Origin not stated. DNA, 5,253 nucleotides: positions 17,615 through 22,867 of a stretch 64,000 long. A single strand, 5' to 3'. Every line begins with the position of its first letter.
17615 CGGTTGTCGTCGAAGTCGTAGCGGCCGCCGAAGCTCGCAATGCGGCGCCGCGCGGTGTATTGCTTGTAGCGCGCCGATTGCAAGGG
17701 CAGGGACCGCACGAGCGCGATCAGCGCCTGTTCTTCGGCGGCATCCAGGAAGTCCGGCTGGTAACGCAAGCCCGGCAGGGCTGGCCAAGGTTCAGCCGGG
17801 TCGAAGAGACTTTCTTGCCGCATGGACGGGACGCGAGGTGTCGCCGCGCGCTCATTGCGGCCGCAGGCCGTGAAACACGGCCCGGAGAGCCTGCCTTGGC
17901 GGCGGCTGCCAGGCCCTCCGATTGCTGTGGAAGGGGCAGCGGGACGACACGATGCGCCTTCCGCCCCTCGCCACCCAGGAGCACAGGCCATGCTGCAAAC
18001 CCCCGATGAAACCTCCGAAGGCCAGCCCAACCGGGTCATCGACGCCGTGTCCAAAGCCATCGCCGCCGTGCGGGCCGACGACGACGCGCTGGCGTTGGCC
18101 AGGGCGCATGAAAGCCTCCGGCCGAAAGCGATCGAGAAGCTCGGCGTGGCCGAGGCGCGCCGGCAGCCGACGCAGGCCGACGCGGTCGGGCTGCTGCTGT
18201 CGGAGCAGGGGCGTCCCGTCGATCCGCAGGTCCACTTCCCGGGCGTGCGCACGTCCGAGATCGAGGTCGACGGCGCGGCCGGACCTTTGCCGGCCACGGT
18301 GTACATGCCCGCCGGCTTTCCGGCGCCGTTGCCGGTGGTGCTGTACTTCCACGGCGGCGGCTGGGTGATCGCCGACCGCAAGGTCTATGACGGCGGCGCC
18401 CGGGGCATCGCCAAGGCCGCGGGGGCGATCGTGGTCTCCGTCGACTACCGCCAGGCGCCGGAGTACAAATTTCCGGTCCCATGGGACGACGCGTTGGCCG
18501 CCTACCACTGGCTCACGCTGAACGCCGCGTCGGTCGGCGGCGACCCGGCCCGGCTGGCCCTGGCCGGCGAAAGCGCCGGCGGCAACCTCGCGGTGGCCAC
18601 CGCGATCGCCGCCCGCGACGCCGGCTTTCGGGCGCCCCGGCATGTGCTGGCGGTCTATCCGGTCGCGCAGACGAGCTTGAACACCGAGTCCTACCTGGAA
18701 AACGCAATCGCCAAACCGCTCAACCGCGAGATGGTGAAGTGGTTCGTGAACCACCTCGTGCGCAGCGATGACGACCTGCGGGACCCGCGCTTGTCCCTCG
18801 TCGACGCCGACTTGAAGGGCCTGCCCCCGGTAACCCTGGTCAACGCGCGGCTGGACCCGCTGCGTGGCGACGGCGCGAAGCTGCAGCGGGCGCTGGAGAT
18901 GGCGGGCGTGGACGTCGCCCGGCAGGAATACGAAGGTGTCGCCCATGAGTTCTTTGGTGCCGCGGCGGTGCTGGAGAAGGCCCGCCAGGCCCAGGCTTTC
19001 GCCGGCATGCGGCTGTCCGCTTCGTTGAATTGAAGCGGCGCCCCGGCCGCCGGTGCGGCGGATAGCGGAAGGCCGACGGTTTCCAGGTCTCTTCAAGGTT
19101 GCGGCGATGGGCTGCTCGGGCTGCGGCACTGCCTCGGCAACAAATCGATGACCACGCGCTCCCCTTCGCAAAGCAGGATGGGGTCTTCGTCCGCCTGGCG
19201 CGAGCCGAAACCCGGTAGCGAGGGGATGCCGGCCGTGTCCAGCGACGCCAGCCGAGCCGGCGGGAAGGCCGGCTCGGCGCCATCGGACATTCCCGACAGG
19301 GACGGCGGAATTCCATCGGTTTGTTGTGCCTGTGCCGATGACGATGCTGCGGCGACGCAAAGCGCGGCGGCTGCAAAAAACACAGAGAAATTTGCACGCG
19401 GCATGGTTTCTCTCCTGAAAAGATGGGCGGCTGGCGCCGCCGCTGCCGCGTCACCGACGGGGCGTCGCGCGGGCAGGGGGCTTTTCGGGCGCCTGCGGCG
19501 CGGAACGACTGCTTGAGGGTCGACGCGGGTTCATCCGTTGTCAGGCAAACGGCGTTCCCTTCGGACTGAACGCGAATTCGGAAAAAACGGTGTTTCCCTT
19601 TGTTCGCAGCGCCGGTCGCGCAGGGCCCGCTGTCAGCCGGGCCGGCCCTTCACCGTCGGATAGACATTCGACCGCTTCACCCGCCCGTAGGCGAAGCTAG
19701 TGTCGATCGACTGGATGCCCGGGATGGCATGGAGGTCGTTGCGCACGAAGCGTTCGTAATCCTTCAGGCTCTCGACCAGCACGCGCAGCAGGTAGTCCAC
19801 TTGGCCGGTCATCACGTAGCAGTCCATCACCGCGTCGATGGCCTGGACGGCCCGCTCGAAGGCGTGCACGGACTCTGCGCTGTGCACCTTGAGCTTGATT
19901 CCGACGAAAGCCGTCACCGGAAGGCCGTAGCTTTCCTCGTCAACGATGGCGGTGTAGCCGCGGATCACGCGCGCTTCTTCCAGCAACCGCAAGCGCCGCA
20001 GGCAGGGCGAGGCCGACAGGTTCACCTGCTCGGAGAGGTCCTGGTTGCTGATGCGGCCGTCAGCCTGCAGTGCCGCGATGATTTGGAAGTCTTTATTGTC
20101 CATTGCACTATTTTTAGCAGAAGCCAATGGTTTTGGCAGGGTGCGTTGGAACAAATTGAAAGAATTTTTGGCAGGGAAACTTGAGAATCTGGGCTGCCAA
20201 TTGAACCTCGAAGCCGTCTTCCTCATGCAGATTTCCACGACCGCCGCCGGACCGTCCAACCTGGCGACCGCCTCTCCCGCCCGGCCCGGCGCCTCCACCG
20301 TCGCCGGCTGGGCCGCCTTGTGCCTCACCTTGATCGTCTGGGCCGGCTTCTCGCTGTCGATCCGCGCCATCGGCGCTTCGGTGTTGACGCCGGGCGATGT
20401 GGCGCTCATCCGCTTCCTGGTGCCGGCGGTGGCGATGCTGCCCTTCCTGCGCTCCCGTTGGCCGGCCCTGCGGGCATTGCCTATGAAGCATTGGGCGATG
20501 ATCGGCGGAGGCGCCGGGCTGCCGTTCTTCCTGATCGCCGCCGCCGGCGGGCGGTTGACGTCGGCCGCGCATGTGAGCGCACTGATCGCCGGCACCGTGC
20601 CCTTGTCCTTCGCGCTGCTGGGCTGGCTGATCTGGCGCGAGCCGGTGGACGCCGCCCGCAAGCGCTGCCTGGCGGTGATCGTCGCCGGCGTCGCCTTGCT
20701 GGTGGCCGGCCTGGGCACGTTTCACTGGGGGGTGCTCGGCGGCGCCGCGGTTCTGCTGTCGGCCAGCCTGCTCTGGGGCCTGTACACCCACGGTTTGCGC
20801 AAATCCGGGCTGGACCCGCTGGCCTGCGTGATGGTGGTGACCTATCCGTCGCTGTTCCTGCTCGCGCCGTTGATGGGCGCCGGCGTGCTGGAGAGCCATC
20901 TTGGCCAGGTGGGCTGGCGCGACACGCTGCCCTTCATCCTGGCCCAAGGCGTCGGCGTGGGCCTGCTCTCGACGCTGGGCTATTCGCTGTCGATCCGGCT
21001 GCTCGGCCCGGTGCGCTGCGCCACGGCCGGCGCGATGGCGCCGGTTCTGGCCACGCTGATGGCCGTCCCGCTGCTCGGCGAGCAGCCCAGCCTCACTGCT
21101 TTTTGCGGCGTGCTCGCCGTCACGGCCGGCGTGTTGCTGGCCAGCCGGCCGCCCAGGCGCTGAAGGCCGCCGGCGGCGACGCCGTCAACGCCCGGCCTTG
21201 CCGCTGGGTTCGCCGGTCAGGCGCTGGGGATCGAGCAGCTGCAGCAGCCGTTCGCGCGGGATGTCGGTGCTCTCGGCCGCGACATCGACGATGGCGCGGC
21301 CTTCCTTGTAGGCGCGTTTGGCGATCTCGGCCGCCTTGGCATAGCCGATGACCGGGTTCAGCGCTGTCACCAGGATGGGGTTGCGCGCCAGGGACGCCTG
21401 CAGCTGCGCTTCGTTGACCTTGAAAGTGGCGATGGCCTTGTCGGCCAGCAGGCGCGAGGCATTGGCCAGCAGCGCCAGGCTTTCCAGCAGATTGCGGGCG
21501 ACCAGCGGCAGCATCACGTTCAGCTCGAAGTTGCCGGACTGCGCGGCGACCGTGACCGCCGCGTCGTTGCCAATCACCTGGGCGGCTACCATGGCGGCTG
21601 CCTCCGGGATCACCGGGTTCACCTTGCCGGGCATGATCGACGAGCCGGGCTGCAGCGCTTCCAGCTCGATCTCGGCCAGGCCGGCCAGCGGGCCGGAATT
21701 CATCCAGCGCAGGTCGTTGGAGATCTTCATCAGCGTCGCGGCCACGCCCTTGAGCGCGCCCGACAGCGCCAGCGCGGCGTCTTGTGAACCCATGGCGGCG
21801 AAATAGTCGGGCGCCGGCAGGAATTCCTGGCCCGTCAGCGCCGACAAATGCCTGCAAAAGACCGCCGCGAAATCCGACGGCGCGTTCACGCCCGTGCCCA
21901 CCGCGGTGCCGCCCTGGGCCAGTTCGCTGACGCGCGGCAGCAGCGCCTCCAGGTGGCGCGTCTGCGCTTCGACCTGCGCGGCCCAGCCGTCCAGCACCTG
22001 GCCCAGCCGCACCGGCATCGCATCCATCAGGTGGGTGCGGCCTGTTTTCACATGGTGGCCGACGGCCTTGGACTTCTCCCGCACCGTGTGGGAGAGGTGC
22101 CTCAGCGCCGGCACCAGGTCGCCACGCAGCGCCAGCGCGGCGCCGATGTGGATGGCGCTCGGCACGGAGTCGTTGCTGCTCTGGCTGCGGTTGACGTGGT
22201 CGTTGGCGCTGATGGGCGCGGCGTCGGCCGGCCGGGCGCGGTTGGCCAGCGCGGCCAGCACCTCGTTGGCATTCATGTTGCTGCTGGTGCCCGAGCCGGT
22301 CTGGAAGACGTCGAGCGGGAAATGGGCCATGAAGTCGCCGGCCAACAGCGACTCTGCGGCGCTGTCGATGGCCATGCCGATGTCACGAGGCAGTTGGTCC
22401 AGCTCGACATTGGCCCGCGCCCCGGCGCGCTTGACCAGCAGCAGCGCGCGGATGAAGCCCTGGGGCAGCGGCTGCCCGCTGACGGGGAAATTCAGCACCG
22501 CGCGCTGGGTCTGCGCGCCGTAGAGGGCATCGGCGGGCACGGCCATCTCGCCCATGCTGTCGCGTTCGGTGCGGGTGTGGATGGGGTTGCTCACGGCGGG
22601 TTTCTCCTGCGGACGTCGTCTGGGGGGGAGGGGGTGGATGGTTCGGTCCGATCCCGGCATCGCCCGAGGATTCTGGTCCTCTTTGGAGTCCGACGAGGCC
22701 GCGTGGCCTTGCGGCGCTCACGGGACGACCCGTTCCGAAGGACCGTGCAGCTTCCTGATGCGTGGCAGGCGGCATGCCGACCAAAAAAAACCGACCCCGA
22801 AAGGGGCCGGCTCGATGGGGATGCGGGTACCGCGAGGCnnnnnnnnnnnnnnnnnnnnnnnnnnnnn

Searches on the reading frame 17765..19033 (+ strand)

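Call 70: search_protein_families(library=pfam, proteins=[window:17765-19033:+], max_evalue=0.00001)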
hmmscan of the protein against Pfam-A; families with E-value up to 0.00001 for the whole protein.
window:17765-19033:+ (422 aa): 3 families
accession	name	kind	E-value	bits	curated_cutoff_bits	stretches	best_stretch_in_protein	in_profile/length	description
PF07859.19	Abhydrolase_3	-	2.2e-59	201.2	25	1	192-397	1-209/210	alpha/beta hydrolase fold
PF20434.5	BD-FAE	-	4.5e-19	69.2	26.8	1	179-286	3-113/215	BD-FAE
PF00135.34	COesterase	-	6.2e-11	42.4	27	1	179-281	90-202/515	Carboxylesterase family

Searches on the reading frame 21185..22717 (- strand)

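Call 70: search_protein_families(library=pfam, proteins=[window:21185-22717:-], max_evalue=0.00001)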
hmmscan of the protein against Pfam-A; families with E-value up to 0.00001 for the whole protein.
window:21185-22717:- (510 aa): 2 families
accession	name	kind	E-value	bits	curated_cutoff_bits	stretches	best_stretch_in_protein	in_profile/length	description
PF00206.25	Lyase_1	-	1.9e-86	290.8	27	1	56-383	1-312/312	Lyase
PF10415.14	FumaraseC_C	-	8.4e-19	68.2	32.5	1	449-501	1-53/54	Fumarase C C-terminus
